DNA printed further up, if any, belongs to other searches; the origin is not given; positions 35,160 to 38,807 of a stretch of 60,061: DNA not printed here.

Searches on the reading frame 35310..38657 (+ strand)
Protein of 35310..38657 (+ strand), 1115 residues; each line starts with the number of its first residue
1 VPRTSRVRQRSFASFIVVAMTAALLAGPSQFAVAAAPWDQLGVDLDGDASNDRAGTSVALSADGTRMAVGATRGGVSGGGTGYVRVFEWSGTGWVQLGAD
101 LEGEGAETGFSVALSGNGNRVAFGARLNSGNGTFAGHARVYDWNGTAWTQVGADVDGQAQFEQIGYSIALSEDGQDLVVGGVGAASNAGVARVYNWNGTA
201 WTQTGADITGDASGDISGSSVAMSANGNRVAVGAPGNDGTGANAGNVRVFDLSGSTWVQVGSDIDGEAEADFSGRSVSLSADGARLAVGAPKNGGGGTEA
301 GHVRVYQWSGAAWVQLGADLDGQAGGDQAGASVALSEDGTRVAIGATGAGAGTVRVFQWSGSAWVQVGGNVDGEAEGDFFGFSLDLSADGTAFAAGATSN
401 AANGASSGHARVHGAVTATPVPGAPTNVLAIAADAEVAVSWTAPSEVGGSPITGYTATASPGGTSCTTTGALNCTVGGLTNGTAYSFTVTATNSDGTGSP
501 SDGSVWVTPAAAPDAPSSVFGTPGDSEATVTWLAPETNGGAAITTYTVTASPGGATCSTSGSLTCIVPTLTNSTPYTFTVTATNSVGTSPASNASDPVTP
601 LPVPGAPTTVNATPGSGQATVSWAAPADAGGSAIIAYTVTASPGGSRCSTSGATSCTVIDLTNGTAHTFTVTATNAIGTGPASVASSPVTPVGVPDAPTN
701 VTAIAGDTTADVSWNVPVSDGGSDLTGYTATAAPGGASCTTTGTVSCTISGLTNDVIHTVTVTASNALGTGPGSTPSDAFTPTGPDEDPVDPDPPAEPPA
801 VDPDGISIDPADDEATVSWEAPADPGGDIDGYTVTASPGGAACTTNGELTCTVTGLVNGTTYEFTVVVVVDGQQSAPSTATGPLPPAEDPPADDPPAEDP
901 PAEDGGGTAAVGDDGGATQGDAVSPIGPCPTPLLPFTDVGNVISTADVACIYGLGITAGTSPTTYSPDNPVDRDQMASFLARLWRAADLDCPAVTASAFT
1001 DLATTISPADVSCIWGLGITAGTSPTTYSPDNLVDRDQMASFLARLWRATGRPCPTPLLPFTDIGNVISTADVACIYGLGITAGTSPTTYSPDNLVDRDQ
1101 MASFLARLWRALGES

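Call 65: search_protein_families(library=pfam, proteins=[window:35310-38657:+], max_evalue=0.00001)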
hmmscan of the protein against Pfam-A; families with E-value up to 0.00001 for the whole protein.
window:35310-38657:+ (1115 aa): 5 families
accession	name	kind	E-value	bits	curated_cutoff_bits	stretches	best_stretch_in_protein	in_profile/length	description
PF00041.27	fn3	-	5.5e-60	200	25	5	804-880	4-83/84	Fibronectin type III domain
PF00395.25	SLH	-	1e-16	61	20.8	0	935-977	1-44/44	S-layer homology domain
PF14312.12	FG-GAP_2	-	9.5e-11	42.2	23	0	212-250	13-49/49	FG-GAP repeat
PF25059.1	FN3_DSCAM-DSCAML_C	-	2.1e-09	38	39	0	653-690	44-81/89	DSCAM/DSCAML C-terminal Fn3-like domain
PF14292.12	SusE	-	5.2e-07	30.2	25.2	0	599-675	14-85/106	SusE outer membrane protein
